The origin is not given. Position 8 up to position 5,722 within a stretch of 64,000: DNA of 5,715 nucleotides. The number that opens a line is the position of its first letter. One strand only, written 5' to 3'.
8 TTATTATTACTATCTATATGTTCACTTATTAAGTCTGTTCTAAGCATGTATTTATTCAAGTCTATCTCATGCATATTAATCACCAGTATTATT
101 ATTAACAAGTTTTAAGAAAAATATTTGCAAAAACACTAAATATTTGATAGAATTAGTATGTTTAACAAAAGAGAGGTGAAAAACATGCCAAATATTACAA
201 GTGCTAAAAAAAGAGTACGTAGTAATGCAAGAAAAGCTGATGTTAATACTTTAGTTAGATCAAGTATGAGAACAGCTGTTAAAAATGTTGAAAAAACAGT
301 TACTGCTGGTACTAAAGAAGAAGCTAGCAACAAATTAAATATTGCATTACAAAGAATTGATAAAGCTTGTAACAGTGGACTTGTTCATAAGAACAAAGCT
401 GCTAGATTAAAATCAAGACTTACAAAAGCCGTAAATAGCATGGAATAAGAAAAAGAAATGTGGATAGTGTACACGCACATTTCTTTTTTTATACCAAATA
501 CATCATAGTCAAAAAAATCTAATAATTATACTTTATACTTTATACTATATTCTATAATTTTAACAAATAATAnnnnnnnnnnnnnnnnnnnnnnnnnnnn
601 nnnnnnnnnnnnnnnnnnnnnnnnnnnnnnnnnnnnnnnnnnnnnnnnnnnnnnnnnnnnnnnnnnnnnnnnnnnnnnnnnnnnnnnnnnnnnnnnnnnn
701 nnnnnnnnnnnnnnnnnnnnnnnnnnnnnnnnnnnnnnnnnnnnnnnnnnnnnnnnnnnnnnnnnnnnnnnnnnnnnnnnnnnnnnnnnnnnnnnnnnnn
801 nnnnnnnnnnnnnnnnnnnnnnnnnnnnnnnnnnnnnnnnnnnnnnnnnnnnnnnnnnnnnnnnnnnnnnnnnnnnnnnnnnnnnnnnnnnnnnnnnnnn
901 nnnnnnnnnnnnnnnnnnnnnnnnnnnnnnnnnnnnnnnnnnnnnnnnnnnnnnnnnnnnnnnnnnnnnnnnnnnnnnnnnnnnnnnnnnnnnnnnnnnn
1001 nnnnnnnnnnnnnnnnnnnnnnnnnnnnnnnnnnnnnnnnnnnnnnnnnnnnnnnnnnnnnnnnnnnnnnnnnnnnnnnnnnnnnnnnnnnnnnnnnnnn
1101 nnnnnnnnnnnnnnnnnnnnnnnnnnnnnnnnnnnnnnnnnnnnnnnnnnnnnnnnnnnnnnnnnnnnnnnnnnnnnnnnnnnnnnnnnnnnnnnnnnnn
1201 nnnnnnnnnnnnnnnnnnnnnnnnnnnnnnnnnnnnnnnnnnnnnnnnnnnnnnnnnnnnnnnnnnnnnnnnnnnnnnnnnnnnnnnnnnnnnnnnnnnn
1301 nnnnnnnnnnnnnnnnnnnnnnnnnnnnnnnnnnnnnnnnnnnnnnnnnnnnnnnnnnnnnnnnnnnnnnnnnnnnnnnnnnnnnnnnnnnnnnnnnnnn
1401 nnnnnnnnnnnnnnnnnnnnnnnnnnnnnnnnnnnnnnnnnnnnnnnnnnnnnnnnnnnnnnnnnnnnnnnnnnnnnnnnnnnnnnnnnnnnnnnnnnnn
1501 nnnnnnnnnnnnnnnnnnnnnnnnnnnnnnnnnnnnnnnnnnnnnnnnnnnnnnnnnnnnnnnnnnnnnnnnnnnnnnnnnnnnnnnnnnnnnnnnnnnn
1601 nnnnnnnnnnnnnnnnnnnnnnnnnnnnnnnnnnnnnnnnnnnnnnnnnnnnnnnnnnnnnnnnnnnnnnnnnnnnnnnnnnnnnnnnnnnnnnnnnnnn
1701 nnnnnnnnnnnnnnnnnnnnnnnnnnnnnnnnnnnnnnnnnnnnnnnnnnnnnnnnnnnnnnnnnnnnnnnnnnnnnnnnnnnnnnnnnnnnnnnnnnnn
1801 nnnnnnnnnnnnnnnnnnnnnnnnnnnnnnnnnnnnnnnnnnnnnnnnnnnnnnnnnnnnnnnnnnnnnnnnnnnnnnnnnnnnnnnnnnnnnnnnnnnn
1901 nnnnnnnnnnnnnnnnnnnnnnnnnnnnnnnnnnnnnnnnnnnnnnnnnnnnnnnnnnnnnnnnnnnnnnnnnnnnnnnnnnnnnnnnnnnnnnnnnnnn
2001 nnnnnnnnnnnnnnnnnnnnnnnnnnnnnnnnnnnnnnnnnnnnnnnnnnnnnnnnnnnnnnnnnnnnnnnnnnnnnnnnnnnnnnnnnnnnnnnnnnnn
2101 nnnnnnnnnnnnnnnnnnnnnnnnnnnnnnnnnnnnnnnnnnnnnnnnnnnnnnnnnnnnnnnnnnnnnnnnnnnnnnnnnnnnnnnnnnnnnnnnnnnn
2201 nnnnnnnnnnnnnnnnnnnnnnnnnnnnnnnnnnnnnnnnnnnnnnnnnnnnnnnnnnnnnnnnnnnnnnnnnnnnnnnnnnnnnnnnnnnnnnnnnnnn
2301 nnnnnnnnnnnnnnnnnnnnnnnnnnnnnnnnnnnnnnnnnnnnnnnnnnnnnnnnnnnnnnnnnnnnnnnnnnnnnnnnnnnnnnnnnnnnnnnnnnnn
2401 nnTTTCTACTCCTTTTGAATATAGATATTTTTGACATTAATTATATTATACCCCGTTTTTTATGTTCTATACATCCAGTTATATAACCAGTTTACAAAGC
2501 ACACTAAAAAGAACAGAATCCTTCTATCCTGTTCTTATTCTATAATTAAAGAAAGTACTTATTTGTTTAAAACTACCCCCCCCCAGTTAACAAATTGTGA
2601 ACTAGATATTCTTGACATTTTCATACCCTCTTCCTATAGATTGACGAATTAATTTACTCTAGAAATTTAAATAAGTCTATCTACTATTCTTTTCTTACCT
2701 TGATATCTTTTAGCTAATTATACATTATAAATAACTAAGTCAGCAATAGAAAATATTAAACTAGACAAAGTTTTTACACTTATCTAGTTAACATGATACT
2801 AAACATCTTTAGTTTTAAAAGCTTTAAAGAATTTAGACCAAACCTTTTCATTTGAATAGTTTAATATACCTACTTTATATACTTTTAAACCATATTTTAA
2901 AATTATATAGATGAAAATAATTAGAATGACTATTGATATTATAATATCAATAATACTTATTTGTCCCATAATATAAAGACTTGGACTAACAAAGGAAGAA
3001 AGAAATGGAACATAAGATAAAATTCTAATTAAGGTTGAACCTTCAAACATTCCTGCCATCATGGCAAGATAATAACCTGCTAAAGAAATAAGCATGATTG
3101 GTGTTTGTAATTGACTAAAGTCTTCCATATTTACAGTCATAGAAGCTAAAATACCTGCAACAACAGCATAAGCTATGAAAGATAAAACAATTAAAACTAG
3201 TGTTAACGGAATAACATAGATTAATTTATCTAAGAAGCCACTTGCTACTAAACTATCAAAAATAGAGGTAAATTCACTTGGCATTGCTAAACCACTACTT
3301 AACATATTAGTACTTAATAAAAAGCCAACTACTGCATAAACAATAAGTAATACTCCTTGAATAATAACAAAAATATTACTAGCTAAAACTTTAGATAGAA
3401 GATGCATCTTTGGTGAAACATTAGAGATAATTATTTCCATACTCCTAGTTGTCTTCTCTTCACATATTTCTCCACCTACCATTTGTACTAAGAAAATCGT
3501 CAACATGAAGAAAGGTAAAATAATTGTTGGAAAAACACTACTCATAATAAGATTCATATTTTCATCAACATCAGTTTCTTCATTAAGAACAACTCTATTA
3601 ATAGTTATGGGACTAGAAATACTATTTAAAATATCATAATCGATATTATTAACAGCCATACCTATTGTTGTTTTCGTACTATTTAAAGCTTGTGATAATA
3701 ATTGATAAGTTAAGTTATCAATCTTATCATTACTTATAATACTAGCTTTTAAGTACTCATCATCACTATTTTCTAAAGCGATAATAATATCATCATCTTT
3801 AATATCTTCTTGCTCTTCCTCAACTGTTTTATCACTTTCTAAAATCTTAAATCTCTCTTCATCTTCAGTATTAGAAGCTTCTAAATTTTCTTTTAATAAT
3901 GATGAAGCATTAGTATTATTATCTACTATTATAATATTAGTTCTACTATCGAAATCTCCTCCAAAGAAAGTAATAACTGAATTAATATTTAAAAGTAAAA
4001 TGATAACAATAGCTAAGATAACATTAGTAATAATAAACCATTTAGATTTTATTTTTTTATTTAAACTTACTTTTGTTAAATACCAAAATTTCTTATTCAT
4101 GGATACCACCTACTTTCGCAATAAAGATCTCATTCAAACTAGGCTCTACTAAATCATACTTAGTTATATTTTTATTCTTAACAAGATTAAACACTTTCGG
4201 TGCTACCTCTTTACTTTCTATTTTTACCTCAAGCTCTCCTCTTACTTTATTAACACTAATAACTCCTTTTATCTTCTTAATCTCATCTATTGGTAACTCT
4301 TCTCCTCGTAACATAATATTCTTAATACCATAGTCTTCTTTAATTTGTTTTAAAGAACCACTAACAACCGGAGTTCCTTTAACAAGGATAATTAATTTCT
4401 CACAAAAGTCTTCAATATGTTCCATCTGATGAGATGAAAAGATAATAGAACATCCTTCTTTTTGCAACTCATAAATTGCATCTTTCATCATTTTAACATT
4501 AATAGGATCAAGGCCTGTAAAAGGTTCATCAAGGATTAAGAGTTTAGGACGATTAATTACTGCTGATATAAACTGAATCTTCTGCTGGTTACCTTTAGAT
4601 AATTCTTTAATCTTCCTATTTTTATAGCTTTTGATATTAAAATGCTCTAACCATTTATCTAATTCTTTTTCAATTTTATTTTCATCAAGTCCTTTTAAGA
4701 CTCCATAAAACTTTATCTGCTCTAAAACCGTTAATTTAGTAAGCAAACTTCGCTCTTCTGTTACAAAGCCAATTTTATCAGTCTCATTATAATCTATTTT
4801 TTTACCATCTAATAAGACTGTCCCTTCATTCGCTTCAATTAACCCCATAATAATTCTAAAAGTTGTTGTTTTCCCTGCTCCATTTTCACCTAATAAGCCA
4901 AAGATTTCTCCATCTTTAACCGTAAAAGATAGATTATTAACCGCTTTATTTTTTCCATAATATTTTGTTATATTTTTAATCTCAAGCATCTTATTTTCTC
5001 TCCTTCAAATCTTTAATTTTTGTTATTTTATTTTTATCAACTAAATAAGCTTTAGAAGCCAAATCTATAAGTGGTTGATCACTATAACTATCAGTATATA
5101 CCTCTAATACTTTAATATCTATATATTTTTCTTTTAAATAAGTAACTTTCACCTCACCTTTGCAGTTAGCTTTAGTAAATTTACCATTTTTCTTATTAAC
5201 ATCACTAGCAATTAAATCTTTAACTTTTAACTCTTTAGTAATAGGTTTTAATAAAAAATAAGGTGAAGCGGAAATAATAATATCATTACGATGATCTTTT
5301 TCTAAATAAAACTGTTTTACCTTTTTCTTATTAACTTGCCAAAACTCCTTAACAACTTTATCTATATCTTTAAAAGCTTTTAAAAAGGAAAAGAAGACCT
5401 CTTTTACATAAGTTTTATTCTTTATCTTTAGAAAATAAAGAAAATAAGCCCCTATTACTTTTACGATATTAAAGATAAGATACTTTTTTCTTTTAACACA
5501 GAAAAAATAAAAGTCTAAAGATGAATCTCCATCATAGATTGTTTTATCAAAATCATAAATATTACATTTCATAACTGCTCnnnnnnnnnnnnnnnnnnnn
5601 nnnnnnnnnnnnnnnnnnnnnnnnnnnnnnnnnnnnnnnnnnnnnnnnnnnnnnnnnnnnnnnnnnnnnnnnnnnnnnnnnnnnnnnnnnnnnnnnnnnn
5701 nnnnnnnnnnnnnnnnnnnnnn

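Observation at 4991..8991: DprE-less polyprenyl-phosphate phosphoribosyl module (UbiA/DPPR-synthase-like, HAD phosphatase, GT-C-like protein, GT2) inside a Firmicute wall-polymer operon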

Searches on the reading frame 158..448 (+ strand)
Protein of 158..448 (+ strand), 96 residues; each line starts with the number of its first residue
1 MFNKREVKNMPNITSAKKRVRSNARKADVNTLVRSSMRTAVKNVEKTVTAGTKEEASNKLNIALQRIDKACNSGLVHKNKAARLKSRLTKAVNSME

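Call 6: search_protein_families(library=pfam, proteins=[window:158-448:+])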
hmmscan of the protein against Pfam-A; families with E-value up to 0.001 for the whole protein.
window:158-448:+ (96 aa): 1 family
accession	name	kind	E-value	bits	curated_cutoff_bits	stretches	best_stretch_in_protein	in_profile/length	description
PF01649.23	Ribosomal_S20p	-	1.1e-25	90.5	29.5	1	11-93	1-83/83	Ribosomal protein S20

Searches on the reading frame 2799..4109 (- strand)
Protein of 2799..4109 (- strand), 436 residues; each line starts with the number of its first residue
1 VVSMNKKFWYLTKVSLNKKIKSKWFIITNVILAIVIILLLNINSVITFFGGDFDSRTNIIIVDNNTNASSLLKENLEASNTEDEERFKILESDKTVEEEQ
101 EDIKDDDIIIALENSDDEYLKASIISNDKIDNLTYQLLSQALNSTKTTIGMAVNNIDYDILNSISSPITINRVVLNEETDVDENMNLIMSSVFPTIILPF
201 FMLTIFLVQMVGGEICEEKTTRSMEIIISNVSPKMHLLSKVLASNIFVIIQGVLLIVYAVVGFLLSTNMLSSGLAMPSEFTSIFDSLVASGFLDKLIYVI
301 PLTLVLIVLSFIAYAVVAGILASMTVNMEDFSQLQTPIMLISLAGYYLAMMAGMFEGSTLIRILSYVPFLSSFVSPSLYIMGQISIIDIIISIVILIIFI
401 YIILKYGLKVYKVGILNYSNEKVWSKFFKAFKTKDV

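Call 3: search_protein_families(library=pfam, proteins=[window:2799-4109:-])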
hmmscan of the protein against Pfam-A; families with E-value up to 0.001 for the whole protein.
window:2799-4109:- (436 aa): 1 family
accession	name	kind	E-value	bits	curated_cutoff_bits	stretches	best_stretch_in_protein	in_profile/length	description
PF12698.13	ABC2_membrane_3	-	3.2e-27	96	31.6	1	23-402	1-340/347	ABC-2 family transporter protein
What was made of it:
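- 2799..4989 (-): DrrA-like ABC ATPase (4093-4989) and ABC2_membrane_3 permease (2799-4109), co-transcribed downstream of the HAD. Role unknown; a possible substitute flippase. Pfam hits (call 3).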

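Call 4: search_protein_families(library=ncbifam, proteins=[window:2799-4109:-])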
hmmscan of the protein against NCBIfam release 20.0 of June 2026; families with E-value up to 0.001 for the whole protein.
window:2799-4109:- (436 aa): 0 families

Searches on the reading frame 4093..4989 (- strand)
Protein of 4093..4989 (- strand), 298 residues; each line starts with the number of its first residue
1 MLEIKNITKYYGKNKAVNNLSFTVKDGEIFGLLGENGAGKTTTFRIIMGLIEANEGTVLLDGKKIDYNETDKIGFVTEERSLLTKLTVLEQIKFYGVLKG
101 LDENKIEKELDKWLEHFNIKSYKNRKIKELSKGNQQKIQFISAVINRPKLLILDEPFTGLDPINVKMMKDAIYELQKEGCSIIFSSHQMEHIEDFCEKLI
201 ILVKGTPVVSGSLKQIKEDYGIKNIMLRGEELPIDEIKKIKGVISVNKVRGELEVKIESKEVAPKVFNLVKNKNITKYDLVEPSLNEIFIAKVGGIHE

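Call 3: search_protein_families(library=pfam, proteins=[window:4093-4989:-])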
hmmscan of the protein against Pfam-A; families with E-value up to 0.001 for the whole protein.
window:4093-4989:- (298 aa): 3 families
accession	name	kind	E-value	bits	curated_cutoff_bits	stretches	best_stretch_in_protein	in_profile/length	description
PF00005.33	ABC_tran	-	1.4e-33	116.9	25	1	17-157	1-136/137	ABC transporter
PF13732.12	DrrA1-3_C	-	3.1e-15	57.1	27.4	1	211-293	1-81/81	ATP-binding protein DrrA1-3-like, C-terminal domain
PF13304.12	AAA_21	-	9.7e-12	46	27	1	106-189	214-300/304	AAA domain, putative AbiEii toxin, Type IV TA system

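Call 4: search_protein_families(library=ncbifam, proteins=[window:4093-4989:-])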
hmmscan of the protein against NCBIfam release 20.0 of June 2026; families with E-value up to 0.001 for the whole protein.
window:4093-4989:- (298 aa): 187 families (the best 25 are shown)
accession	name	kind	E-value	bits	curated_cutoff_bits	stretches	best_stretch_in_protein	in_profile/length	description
TIGR01188.1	drrA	subfamily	7.6e-56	189.6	312.45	1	9-293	1-301/302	daunorubicin resistance ABC transporter, ATP-binding protein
TIGR03522.1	GldA_ABC_ATP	equivalog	8e-52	176.6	402.6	1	2-280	3-286/301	gliding motility-associated ABC transporter ATP-binding subunit GldA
TIGR04406.1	LPS_export_lptB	equivalog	1.5e-49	168.4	240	1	2-227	2-233/239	LPS export ABC transporter ATP-binding protein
TIGR03740.1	galliderm_ABC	subfamily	1.6e-46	158.8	309.75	1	2-208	1-203/223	lantibiotic protection ABC transporter ATP-binding subunit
NF033858.1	ABC2_perm_RbbA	equivalog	4.3e-44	150.7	1050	1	2-224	267-492/909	ribosome-associated ATPase/putative transporter RbbA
TIGR03864.1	PQQ_ABC_ATP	hypoth_equivalog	5.1e-44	150.5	302.25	1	1-224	1-227/236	ABC transporter, ATP-binding subunit, PQQ-dependent alcohol dehydrogenase system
NF010060.0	PRK13537.1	equivalog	2.1e-43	148.4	521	1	2-252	16-269/314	nodulation factor ABC transporter ATP-binding protein NodI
NF010059.0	PRK13536.1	equivalog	1.9e-42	145.3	549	1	2-231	44-277/342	nodulation factor ABC transporter ATP-binding protein NodI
TIGR01288.1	nodI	equivalog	6.2e-42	143.6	424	1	2-232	5-239/303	nodulation factor ABC transporter ATP-binding protein NodI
TIGR03410.1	urea_trans_UrtE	equivalog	1.4e-39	135.9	285.8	1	2-219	1-222/230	urea ABC transporter ATP-binding subunit UrtE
NF043075.1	MMSYN1_0197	equivalog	2.9e-39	135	550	1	1-216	2-220/341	spermidine/putrescine ABC transporter ATP-binding protein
NF006987.0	PRK09452.1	equivalog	2.9e-39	134.8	482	1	2-263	18-277/378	spermidine/putrescine ABC transporter ATP-binding protein PotA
NF008144.0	PRK10895.1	equivalog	5.6e-39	134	381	1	2-231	4-238/241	LPS export ABC transporter ATP-binding protein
TIGR04521.1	ECF_ATPase_2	equivalog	1.3e-37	129.4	330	1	10-219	9-235/279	energy-coupling factor transporter ATPase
TIGR01186.1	proV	subfamily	2.7e-37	128.7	326.6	1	11-276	3-274/363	betaine/proline/choline family ABC transporter ATP-binding protein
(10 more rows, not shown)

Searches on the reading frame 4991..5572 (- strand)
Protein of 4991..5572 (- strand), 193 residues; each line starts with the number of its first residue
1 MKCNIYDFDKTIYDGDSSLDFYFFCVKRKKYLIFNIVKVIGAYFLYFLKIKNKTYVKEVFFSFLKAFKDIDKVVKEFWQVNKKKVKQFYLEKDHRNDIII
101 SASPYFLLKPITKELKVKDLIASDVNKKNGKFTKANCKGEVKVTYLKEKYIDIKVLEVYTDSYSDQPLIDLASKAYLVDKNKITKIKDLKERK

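Call 3: search_protein_families(library=pfam, proteins=[window:4991-5572:-])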
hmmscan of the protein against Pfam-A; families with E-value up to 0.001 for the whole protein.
window:4991-5572:- (193 aa): 1 family
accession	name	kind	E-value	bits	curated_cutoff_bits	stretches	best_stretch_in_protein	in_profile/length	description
PF12710.13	HAD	-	5.8e-19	69.7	27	1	5-168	2-187/189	haloacid dehalogenase-like hydrolase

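Call 4: search_protein_families(library=ncbifam, proteins=[window:4991-5572:-])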
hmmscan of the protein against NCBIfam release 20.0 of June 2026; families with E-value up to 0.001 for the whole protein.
window:4991-5572:- (193 aa): 4 families
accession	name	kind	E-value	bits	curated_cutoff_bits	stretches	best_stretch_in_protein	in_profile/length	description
TIGR01490.1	HAD-SF-IB-hyp1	subfamily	4.1e-16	59.8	98.3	1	5-180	3-198/202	HAD-IB family hydrolase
NF052360.1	HolPasePseu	equivalog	1e-10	41.7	280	1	1-182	1-201/218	histidinol-phosphatase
TIGR01488.1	HAD-SF-IB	subfamily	8.8e-08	32.3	45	1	5-171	3-176/177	HAD-IB family phosphatase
TIGR01545.1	YfhB_g-proteo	equivalog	1.2e-06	28.4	259.25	1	54-180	76-202/210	phosphatidylglycerophosphatase C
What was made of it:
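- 4991..5572 (-): Stand-alone HAD-IB phosphatase. Candidate phosphoribose 5-phosphatase giving polyprenyl-P-ribofuranose. Pfam HAD and NCBIfam HAD-IB hits (calls 3, 4).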

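Call 68: search_solved_structures(query=window:4991-5572:-, max_evalue=1, show_alignments=2)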
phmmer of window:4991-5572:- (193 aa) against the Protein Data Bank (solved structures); distinct sequences matched with E-value up to 1: 2.
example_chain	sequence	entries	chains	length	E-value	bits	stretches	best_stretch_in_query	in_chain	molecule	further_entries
3cj8_A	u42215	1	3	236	0.84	12.9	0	73-121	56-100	2,3,4,5-tetrahydropyridine-2,6-dicarboxylate N-acetyltransferase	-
3o1h_B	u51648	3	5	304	0.9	12.8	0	8-91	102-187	Periplasmic protein TorT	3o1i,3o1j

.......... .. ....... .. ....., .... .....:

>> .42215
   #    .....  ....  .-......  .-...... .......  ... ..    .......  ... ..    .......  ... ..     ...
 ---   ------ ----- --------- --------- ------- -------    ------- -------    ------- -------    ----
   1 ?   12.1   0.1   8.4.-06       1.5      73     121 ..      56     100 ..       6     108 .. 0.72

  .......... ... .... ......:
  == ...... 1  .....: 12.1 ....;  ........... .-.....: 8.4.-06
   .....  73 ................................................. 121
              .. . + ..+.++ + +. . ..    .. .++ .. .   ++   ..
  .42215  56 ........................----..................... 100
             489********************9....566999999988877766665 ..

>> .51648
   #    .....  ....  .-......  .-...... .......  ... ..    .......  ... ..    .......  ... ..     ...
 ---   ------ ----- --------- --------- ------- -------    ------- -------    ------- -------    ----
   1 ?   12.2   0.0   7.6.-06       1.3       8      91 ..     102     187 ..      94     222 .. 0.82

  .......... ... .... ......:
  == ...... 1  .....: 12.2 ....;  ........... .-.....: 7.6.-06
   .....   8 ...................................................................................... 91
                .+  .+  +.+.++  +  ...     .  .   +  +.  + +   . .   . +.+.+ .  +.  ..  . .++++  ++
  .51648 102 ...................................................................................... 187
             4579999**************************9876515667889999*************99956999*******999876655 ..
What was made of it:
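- Tried and rejected: The PDB sequence search was empty (call 68).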

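Call 72: find_homologous_proteins(query=window:4991-5572:-, max_evalue=0.00001)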
Query window:4991-5572:- (193 aa): 1484 proteins with E <= 0.00001 among 1723 candidates; the best 120 are listed.
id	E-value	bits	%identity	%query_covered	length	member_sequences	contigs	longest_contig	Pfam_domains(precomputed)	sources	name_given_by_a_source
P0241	3.1e-116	404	100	100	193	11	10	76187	PF12710.14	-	-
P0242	3.9e-82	293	77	95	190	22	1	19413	PF12710.14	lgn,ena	-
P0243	1.3e-80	288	74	97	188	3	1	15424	PF12710.14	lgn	-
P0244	8.1e-80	285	77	95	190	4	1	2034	PF12710.14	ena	-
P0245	8.9e-69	249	67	97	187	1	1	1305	PF12710.14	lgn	-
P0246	1.3e-64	236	64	92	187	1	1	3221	PF12710.14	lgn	-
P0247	1.3e-63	232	64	97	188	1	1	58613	PF12710.14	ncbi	-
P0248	3.1e-63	231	63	97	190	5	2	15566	PF12710.14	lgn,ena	-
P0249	6.0e-63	230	62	97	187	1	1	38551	PF12710.14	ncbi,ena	-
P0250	8.9e-63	230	62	97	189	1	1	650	PF12710.14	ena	-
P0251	3.9e-62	228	65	97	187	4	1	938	PF12710.14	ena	-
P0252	2.4e-61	225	63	97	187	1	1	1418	PF12710.14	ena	-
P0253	3.1e-61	225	59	97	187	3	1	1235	PF12710.14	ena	-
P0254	6.8e-61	223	63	97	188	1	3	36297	PF12710.14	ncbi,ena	-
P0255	1.1e-60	223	59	97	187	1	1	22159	PF12710.14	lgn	-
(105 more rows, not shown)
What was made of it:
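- About a third of the top 120 HAD homologues are HAD-GtrA fusions (call 72).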

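Call 82: predict_structure(alignment_id=A3)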
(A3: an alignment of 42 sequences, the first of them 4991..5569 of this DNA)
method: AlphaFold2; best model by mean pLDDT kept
length: 192 residues; sequences in the alignment: 42
mean_pLDDT: 96.2   pTM: 0.90
mean pLDDT of the five models: 96.2, 95.6, 95.5, 95.3, 95.2
residues with pLDDT >= 90: 185; 70-90: 4; 50-70: 1; < 50: 2
segments of 3 or more residues with pLDDT < 50: none
pLDDT, mean of each block of 10 residues (from residue 1): 98 98 98 97 97 97 98 98 96 97 98 98 98 96 97 97 97 95 88 42
secondary structure, 60 per line:
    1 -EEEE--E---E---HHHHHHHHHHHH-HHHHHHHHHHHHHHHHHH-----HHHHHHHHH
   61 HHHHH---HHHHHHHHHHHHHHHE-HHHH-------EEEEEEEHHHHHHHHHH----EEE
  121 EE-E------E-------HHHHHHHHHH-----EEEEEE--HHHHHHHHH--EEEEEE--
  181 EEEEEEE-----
elements in order: E2-5 H16-27 H29-46 H52-65 H69-83 H86-89 E97-103 H104-113 E118-122 H139-148 E154-159 H162-170 E173-178 E181-187

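Call 84: fold_search(model_id=the predicted structure, library=pdb)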
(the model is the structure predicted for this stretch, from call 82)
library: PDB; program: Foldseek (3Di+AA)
matches with E <= 10: 432; with E <= 0.001: 35
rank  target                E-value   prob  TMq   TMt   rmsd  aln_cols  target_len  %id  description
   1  3fvv_B                4.9e-09  1.00  0.70  0.62   4.0       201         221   15  The crystal structure of the protein with unknown function from Bordetella pertussis Tohama I (released 2009-02-17)
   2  3fvv_A                5.6e-08  1.00  0.70  0.61   4.2       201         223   16  The crystal structure of the protein with unknown function from Bordetella pertussis Tohama I (released 2009-02-17)
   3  3kd3_A                3.5e-06  1.00  0.54  0.48   7.2       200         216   16  Crystal structure of a phosphoserine phosphohydrolase-like protein from Francisella tularensis subsp. tularensis SCHU  (released 2009-12-15)
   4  1f5s_B                1.1e-05  1.00  0.47  0.43   7.9       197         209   16  CRYSTAL STRUCTURE OF PHOSPHOSERINE PHOSPHATASE FROM METHANOCOCCUS JANNASCHII (released 2001-06-20)
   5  3m1y_C                4.3e-05  1.00  0.48  0.44   9.6       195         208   16  Crystal Structure of a Phosphoserine phosphatase (SerB) from Helicobacter pylori (released 2010-03-23)
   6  9fq5                  5.3e-05  1.00  0.48  0.32   9.3       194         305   12  Crystal structure of phosphoserine phosphatase (SerB) from Brucella melitensis (released 2025-06-25)
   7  1l7p_B                5.6e-05  1.00  0.45  0.42   7.8       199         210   16  SUBSTRATE BOUND PHOSPHOSERINE PHOSPHATASE COMPLEX STRUCTURE (released 2002-06-19)
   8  7qpl                  7.8e-05  1.00  0.49  0.33   9.3       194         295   12  Crystal structure of phosphoserine phosphatase (SerB) from Brucella melitensis in complex with phosphate and magnesium (released 2023-01-18)
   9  1f5s_A                8.9e-05  1.00  0.49  0.45   7.6       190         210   16  CRYSTAL STRUCTURE OF PHOSPHOSERINE PHOSPHATASE FROM METHANOCOCCUS JANNASCHII (released 2001-06-20)
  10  2fea_B                9.5e-05  1.00  0.59  0.52   5.0       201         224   14  Crystal structure of MtnX phosphatase from Bacillus Subtilis at 2.00 A resolution (released 2005-12-27)
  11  6hyy_B                9.5e-05  1.00  0.48  0.43  10.4       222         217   14  Human phosphoserine phosphatase with serine and phosphate (released 2019-06-12)
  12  6q6j_A                9.5e-05  1.00  0.46  0.41  11.0       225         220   15  Human phosphoserine phosphatase with substrate analogue homo-cysteic acid (released 2019-06-12)
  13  6hyy_A                1.2e-04  1.00  0.49  0.43  10.2       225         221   14  Human phosphoserine phosphatase with serine and phosphate (released 2019-06-12)
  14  5it0                  1.3e-04  1.00  0.54  0.29   7.1       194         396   11  Crystal structure of Mycobacterium avium SerB2 mutant D343N/D347N (released 2016-04-27)
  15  1l7o_A                1.3e-04  1.00  0.50  0.48   7.3       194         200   16  CRYSTAL STRUCTURE OF PHOSPHOSERINE PHOSPHATASE IN APO FORM (released 2002-06-19)
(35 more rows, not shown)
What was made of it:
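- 4991..5572 (-): The AF2 model has pLDDT 96 with HAD-IB and phosphoserine-phosphatase-like neighbours (calls 82, 84).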
